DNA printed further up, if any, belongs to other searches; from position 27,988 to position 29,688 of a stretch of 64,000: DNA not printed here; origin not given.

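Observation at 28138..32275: TPP riboswitch controlling a TonB-dependent receptor plus a sodium:solute symporter: candidate two-membrane thiamine (or precursor) uptake route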

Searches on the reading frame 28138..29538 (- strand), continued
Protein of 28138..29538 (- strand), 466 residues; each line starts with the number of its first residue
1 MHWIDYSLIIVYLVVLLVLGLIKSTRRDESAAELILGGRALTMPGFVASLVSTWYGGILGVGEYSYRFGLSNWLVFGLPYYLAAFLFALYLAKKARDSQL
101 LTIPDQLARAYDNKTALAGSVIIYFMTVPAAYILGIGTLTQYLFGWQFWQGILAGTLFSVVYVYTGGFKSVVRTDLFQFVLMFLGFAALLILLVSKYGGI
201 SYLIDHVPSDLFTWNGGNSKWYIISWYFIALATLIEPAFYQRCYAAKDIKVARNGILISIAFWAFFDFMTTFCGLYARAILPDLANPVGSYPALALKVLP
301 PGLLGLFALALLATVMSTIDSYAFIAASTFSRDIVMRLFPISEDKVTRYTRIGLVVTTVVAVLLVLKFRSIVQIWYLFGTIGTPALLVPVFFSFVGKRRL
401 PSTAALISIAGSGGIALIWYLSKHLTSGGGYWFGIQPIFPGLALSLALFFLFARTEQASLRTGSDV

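Call 48: find_encoding_contigs(protein=P0005, flank=6000, max_places=2)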
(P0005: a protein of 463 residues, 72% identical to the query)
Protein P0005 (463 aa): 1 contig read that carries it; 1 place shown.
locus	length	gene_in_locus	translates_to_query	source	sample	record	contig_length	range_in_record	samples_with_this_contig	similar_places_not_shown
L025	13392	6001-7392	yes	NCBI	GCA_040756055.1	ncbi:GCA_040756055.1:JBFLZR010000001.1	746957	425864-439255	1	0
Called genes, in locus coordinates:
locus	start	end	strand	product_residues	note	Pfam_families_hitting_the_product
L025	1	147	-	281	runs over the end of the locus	PF13489:Methyltransf_23, PF01135:PCMT, PF01209:Ubie_methyltran, PF05175:MTS, PF13649:Methyltransf_25, PF13847:Methyltransf_31, PF08241:Methyltransf_11, PF08242:Methyltransf_12, +2 more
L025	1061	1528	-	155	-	PF08332:CaMKII_AD (weak), PF13474:SnoaL_3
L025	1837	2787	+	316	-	PF02517:Rce1-like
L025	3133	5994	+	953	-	PF13620:CarboxypepD_reg, PF13715:CarbopepD_reg_2, PF07715:Plug, PF00593:TonB_dep_Rec_b-barrel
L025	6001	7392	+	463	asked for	PF00474:SSF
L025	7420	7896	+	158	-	PF03449:GreA_GreB_N, PF01272:GreA_GreB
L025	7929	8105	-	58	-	-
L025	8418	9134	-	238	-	PF02585:PIG-L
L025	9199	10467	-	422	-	PF00756:Esterase (weak)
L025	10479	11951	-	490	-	PF03349:Toluene_X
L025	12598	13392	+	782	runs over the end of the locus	PF02563:Poly_export, PF10531:SLBB, PF22461:SLBB_2, PF10531:SLBB (weak)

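Call 50: search_protein_representatives(protein=window:28138-29538:-)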
Query: 466 residues. Proteins with E-value up to 0.001 (for the whole library): 6268; up to 1e-10: 2378; up to 1e-30: 318. The best 150 are listed.
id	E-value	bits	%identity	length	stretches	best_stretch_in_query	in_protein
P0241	1.6e-138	479.1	52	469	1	9-452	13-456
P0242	1.5e-134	466.0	51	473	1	1-454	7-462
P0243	4.0e-129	448.1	50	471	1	4-450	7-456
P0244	1.9e-128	445.8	49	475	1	1-456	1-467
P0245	3.0e-128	445.2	49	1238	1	2-450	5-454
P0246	1.1e-123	430.2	48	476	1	5-449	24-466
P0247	1.4e-118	413.3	47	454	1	5-454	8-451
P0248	2.0e-115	403.0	46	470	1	4-450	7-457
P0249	8.1e-113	394.4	47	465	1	10-448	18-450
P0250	2.6e-112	392.7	46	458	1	7-448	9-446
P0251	1.6e-110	386.8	47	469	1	1-447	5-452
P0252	3.8e-109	382.3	45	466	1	9-449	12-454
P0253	1.2e-108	380.6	46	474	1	4-452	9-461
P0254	1.3e-108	380.5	46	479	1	2-450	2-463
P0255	9.2e-104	364.5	44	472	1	2-454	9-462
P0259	1.6e-102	360.4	43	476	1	2-449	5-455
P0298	1.1e-80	288.4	41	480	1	7-457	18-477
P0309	4.7e-75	269.8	37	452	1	5-445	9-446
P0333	2.2e-65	238.0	39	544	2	96-449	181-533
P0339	6.0e-64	233.2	34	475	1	4-411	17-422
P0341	8.2e-64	232.8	34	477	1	2-422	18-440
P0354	2.4e-61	224.6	34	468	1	16-451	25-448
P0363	2.6e-58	214.7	33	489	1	23-445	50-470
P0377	4.1e-55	204.1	32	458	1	11-398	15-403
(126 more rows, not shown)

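Call 54: find_homologous_proteins(query=A2, max_evalue=1e-20)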
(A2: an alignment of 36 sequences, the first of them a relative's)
Query A2 (36 sequences) (477 aa, profile of the alignment): 1297 proteins with E <= 1e-20 among 8000 candidates; the best 120 are listed.
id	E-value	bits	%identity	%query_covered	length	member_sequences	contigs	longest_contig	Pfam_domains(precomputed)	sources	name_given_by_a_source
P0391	3.9e-166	572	36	88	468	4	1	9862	PF00474.24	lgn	-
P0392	1.1e-163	563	35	93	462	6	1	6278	PF00474.24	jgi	jgi:solute:Na+ symporter, SSS family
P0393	6.9e-163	561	35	95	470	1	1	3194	PF00474.24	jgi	-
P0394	1.0e-162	560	36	84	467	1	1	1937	PF00474.24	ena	-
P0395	2.8e-162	559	36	64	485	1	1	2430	PF00474.24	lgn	-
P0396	3.5e-162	559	45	95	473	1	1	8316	PF00474.24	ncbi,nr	ncbi:sodium:solute symporter family protein [Bacteriovoracaceae bacterium]|nr:sodium:solute symporte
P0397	6.1e-162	558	48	91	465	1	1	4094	PF00474.24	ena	-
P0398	1.5e-161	557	45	95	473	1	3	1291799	PF00474.24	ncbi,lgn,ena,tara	tara:strand:- start:24065 stop:25486 length:1422 start_codon:yes stop_codon:yes gene_type:complete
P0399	5.0e-161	555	39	79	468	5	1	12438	PF00474.24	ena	-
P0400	6.5e-161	554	44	96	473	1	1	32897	PF00474.24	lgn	-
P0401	2.2e-160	553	46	94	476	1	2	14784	PF00474.24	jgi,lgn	jgi:SSS family solute:Na+ symporter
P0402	3.3e-160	552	44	98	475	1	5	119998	PF00474.24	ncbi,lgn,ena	-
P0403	4.2e-160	552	43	94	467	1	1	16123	PF00474.24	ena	-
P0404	4.6e-160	552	44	98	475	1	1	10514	PF00474.24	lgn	-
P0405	6.1e-160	551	43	97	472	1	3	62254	PF00474.24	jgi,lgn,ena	-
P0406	6.2e-160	551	35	89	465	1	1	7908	PF00474.24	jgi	-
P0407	8.1e-160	551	44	95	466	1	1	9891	PF00474.24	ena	-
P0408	1.1e-159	550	47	97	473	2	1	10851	PF00474.24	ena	-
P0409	2.0e-159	550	44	95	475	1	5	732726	PF00474.24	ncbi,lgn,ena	-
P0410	2.0e-159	549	33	79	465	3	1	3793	PF00474.24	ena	-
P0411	2.0e-159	549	45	95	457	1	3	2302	PF00474.24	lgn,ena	-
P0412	2.2e-159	549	43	97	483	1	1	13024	PF00474.24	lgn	-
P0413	2.7e-159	549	47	99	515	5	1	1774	PF00474.24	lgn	-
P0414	3.3e-159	549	45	98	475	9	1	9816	PF00474.24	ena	-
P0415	5.5e-159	548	44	96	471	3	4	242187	PF00474.24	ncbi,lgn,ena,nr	ncbi:MAG: sodium:solute symporter family protein [Elusimicrobiaceae bacterium]|nr:sodium:solute symp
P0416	5.7e-159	548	43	96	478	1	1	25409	PF00474.24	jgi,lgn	jgi:SSS family solute:Na+ symporter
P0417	7.4e-159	548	45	96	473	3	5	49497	PF00474.24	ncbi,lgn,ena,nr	ncbi:MAG: sodium:solute symporter family protein [Elusimicrobiaceae bacterium]|nr:sodium:solute symp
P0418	7.5e-159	548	44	97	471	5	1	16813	PF00474.24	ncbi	-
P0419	9.6e-159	547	44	97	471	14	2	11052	PF00474.24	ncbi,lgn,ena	-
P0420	9.7e-159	547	45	97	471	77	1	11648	PF00474.24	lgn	-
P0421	1.1e-158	547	44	99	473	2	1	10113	PF00474.24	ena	-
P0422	1.1e-158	547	44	95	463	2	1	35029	PF00474.24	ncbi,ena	-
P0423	1.1e-158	547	47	95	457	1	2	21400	PF00474.24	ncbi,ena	-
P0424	1.2e-158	547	44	97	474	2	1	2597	PF00474.24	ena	-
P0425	1.2e-158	547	45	96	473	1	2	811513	PF00474.24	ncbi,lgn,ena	-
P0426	1.3e-158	547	43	98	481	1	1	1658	PF00474.24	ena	-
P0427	1.3e-158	547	45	96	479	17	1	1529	PF00474.24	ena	-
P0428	1.7e-158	546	43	98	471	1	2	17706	PF00474.24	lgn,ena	-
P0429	1.8e-158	546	46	94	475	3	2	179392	PF00474.24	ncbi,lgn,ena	-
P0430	1.8e-158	546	45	97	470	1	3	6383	PF00474.24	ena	-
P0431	2.0e-158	546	46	97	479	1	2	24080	PF00474.24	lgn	-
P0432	2.0e-158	546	48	92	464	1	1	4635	PF00474.24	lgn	-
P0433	2.1e-158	546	45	96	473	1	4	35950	PF00474.24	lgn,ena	-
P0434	2.1e-158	546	44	99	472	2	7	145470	PF00474.24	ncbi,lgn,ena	-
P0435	2.2e-158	546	45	94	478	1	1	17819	PF00474.24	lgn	-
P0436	2.3e-158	546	42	95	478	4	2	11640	PF00474.24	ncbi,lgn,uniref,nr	ncbi:sodium:solute symporter [Bacteriovorax sp. DB6_IX]|uniref:sodium:solute symporter family protei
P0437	2.3e-158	546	41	96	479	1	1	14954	PF00474.24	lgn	-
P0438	2.4e-158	546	45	98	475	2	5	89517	PF00474.24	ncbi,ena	-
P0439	2.5e-158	546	46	97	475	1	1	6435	PF00474.24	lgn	-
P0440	2.5e-158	546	46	95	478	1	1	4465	PF00474.24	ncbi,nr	ncbi:MAG: sodium:solute symporter family protein [Candidatus Cloacimonetes bacterium]|nr:sodium:solu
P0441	2.6e-158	546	43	97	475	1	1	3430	PF00474.24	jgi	jgi:SSS family solute:Na+ symporter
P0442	2.6e-158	546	46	95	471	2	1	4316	PF00474.24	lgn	-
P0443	2.9e-158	546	44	95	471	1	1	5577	PF00474.24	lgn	-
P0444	3.0e-158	546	45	93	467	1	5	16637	PF00474.24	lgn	-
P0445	3.7e-158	545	47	95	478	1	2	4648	PF00474.24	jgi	jgi:SSS family solute:Na+ symporter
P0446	4.0e-158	545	45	99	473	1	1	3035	PF00474.24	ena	-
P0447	4.3e-158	545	44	98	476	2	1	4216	PF00474.24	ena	-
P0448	4.9e-158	545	45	95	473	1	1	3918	PF00474.24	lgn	-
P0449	5.3e-158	545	45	94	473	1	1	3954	PF00474.24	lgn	-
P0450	5.5e-158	545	45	96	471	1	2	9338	PF00474.24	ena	-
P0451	5.8e-158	545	45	96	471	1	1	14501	PF00474.24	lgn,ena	-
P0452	5.8e-158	545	41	95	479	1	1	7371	PF00474.24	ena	-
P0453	5.8e-158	545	46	95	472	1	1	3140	PF00474.24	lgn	-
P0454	6.2e-158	545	45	95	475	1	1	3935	PF00474.24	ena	-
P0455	6.2e-158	545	45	96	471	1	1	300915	PF00474.24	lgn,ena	-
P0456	6.2e-158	545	45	95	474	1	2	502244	PF00474.24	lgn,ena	-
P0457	6.5e-158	545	45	96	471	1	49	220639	PF00474.24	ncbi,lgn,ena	-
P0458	7.0e-158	544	43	95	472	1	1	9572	PF00474.24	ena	-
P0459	7.4e-158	544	44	98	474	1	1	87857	PF00474.24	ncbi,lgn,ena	-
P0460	7.6e-158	544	43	95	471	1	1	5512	PF00474.24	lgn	-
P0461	7.7e-158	544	44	99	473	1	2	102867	PF00474.24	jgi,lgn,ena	jgi:solute:Na+ symporter, SSS family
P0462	8.4e-158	544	44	97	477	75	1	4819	PF00474.24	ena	-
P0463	8.6e-158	544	45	95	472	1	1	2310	PF00474.24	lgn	-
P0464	8.7e-158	544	28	95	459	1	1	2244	PF00474.24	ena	-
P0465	9.1e-158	544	45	96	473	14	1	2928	PF00474.24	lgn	-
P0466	9.3e-158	544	45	94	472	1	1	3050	PF00474.24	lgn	-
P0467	9.6e-158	544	43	95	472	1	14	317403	PF00474.24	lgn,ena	-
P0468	1.0e-157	544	43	95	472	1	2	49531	PF00474.24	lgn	-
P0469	1.0e-157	544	44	98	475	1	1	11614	PF00474.24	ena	-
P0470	1.0e-157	544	33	83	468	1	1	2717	PF00474.24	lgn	-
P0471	1.0e-157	544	41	100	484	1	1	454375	PF00474.24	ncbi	ncbi:MAG: sodium:solute symporter family protein [Bdellovibrionota bacterium]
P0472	1.1e-157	544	45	96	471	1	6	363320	PF00474.24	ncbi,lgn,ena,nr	ncbi:MAG: sodium:solute symporter family protein [Elusimicrobiaceae bacterium]|nr:sodium:solute symp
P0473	1.1e-157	544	45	95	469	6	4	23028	PF00474.24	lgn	-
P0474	1.1e-157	544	45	97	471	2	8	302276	PF00474.24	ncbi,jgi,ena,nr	ncbi:MAG: sodium:solute symporter family protein [Elusimicrobiaceae bacterium]|nr:sodium:solute symp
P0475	1.1e-157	544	46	98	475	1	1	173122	PF00474.24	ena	-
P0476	1.1e-157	544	44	95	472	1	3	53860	PF00474.24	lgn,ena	-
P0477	1.1e-157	544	43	98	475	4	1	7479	PF00474.24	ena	-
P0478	1.2e-157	544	43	99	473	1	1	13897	PF00474.24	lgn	-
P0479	1.2e-157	544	44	97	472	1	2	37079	PF00474.24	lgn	-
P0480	1.3e-157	544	45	94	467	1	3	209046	PF00474.24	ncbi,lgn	-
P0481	1.4e-157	543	44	95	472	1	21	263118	PF00474.24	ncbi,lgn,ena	-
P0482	1.4e-157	543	45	98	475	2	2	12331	PF00474.24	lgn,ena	-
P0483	1.4e-157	543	45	98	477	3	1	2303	PF00474.24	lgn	-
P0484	1.5e-157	543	45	96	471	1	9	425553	PF00474.24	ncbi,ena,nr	ncbi:MAG: sodium:solute symporter family protein [Elusimicrobiaceae bacterium]|nr:sodium:solute symp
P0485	1.5e-157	543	44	95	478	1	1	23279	PF00474.24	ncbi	-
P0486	1.5e-157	543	46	92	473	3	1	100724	PF00474.24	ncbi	-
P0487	1.6e-157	543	45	98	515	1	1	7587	PF00474.24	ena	-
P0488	1.8e-157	543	45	97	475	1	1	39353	PF00474.24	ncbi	-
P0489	1.8e-157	543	45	94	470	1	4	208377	PF00474.24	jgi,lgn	jgi:SSS family solute:Na+ symporter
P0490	1.8e-157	543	45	99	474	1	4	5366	PF00474.24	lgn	-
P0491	1.9e-157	543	45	97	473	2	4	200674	PF00474.24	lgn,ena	-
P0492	1.9e-157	543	45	96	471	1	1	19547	PF00474.24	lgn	-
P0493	1.9e-157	543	46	99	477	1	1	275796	PF00474.24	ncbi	-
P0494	1.9e-157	543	46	94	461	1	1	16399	PF00474.24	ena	-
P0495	2.0e-157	543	33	82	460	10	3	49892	PF00474.24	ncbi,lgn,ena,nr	ncbi:MAG: sodium:solute symporter family protein [Candidatus Marinimicrobia bacterium]|nr:sodium:sol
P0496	2.0e-157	543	44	98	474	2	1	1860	PF00474.24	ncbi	-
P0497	2.0e-157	543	43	95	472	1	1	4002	PF00474.24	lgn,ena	-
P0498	2.1e-157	543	45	96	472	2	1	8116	PF00474.24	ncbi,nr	ncbi:MAG: sodium:solute symporter family protein [Elusimicrobiaceae bacterium]|nr:sodium:solute symp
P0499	2.1e-157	543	45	97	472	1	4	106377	PF00474.24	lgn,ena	-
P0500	2.1e-157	543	47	92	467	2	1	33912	PF00474.24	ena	-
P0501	2.2e-157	543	44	98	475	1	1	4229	PF00474.24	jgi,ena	-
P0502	2.2e-157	543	32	86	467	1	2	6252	PF00474.24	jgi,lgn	-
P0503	2.2e-157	543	43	97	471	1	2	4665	PF00474.24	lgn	-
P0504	2.2e-157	543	45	95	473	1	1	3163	PF00474.24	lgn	-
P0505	2.5e-157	543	43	95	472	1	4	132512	PF00474.24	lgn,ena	-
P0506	2.5e-157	543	45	95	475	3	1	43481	PF00474.24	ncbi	-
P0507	2.6e-157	543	45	96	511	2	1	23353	PF00474.24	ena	-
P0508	2.6e-157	543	44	97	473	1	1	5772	PF00474.24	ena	-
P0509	2.8e-157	542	44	99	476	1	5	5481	PF00474.24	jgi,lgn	jgi:SSS family solute:Na+ symporter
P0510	2.9e-157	542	45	98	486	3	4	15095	PF00474.24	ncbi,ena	-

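Call 55: find_encoding_contigs(protein=P0484, flank=5000, max_places=2)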
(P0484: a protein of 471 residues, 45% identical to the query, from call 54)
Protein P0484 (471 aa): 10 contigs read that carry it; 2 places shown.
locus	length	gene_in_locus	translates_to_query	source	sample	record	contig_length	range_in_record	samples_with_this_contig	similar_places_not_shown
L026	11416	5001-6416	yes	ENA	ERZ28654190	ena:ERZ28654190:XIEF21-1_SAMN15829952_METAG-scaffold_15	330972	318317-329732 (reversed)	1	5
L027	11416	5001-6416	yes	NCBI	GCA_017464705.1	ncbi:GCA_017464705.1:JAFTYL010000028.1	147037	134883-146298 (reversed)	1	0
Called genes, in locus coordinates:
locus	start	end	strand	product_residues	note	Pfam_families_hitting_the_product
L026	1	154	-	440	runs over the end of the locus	-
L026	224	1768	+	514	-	PF04055:Radical_SAM, PF06968:BATS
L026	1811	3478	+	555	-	PF03806:ABG_transport (weak), PF03606:DcuC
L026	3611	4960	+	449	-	PF03606:DcuC, PF02667:SCFA_trans (weak), PF03553:Na_H_antiporter (weak)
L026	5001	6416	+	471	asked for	PF00474:SSF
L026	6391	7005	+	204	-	PF04263:TPK_catalytic, PF04265:TPK_B1_binding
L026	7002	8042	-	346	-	PF00933:Glyco_hydro_3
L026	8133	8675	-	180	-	PF07963:N_methyl, PF16732:ComP_DUS, PF16734:Pilin_GH (weak)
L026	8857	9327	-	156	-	PF07963:N_methyl (weak)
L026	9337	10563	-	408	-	PF00155:Aminotran_1_2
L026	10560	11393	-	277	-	PF01678:DAP_epimerase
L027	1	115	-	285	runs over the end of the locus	?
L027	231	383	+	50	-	-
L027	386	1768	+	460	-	PF04055:Radical_SAM, PF06968:BATS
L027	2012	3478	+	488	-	PF03606:DcuC, PF03806:ABG_transport (weak)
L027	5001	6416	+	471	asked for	PF00474:SSF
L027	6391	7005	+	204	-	PF04263:TPK_catalytic, PF04265:TPK_B1_binding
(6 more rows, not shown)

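Call 56: find_encoding_contigs(protein=P0471, flank=5000, max_places=2)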
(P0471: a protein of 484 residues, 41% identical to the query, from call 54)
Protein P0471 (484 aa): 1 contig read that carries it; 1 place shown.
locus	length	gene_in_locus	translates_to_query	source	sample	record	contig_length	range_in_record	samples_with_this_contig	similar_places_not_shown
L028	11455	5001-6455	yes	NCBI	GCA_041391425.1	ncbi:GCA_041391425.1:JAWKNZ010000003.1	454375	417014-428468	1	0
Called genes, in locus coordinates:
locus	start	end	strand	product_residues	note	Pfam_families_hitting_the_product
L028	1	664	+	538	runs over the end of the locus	PF00493:MCM (faint), PF07724:AAA_2, PF00004:AAA, PF10431:ClpB_D2-small (faint)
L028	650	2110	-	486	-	PF00171:Aldedh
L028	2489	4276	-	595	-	PF11845:Tll0287-like, PF00015:MCPsignal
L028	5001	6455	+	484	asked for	PF00474:SSF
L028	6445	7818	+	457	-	PF07942:CARME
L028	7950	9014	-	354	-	-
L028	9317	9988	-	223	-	-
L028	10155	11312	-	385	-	PF06904:Extensin-like_C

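Call 57: find_encoding_contigs(protein=P0495, flank=5000, max_places=2)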
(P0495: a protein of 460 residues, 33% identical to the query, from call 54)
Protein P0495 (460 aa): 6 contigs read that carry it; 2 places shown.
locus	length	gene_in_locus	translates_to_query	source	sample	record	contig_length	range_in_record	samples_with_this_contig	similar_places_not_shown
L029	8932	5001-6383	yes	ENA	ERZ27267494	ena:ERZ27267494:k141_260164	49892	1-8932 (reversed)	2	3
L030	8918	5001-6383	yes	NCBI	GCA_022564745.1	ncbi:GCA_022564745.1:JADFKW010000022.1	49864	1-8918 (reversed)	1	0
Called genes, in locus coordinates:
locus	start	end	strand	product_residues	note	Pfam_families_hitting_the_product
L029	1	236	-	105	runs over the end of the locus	-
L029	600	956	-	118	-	PF12570:DUF3750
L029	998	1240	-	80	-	-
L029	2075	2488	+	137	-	-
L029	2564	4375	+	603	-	PF17899:Peptidase_M61_N, PF05299:Peptidase_M61, PF13180:PDZ_2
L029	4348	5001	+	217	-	PF04263:TPK_catalytic, PF04265:TPK_B1_binding, PF21275:Thi_PPkinase_C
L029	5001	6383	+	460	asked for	PF00474:SSF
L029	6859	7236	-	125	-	-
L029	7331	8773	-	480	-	-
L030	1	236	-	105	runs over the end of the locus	-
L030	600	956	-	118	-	PF12570:DUF3750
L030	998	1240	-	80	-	-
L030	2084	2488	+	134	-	-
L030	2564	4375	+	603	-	PF17899:Peptidase_M61_N, PF05299:Peptidase_M61, PF13180:PDZ_2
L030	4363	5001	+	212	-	PF04263:TPK_catalytic, PF04265:TPK_B1_binding, PF21275:Thi_PPkinase_C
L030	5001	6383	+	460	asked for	PF00474:SSF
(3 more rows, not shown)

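Call 58: find_encoding_contigs(protein=P0398, flank=5000, max_places=2)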
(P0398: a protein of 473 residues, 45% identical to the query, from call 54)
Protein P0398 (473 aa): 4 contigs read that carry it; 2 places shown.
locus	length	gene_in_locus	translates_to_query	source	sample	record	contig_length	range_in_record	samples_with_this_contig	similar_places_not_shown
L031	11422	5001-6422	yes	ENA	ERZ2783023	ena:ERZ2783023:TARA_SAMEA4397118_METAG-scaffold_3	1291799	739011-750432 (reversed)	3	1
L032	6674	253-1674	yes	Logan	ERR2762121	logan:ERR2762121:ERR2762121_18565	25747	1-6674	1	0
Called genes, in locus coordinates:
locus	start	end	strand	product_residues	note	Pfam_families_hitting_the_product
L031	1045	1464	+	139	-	PF00072:Response_reg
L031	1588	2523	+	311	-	PF00561:Abhydrolase_1, PF12146:Hydrolase_4 (weak)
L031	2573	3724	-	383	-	PF00089:Trypsin, PF13365:Trypsin_2, PF04151:PPC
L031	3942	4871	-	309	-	PF00126:HTH_1, PF03466:LysR_substrate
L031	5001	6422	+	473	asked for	PF00474:SSF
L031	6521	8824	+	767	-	PF00390:malic, PF03949:Malic_M, PF01515:PTA_PTB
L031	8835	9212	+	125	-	PF01042:Ribonuc_L-PSP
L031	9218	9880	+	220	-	PF02698:DUF218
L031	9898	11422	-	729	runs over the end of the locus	PF13328:HD_4, PF01966:HD, PF04607:RelA_SpoT, PF02824:TGS, PF19296:RelA_AH, PF28438:RelA_RIS, PF01842:ACT (faint), PF13291:ACT_4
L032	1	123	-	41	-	?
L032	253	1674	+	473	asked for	PF00474:SSF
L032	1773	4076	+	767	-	PF00390:malic, PF03949:Malic_M, PF01515:PTA_PTB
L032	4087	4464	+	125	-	PF01042:Ribonuc_L-PSP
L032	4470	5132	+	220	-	PF02698:DUF218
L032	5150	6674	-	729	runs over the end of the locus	PF13328:HD_4, PF01966:HD, PF04607:RelA_SpoT, PF02824:TGS, PF19296:RelA_AH, PF28438:RelA_RIS, PF01842:ACT (faint), PF13291:ACT_4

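Call 59: find_encoding_contigs(protein=P0391, flank=5000, max_places=2)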
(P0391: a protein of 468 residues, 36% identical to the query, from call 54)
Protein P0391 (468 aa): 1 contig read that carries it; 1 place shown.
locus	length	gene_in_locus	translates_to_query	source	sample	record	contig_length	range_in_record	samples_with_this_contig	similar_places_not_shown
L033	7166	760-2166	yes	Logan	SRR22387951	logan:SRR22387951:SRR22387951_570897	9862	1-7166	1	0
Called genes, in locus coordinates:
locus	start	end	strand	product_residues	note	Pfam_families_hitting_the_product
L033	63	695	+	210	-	PF04263:TPK_catalytic, PF04265:TPK_B1_binding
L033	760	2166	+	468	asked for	PF00474:SSF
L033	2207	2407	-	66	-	-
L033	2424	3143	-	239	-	PF06414:Zeta_toxin, PF13671:AAA_33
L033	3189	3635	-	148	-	-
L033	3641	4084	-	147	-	-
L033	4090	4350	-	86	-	-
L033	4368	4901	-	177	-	PF08002:DUF1697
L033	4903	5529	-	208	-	PF01810:LysE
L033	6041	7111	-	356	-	PF07690:MFS_1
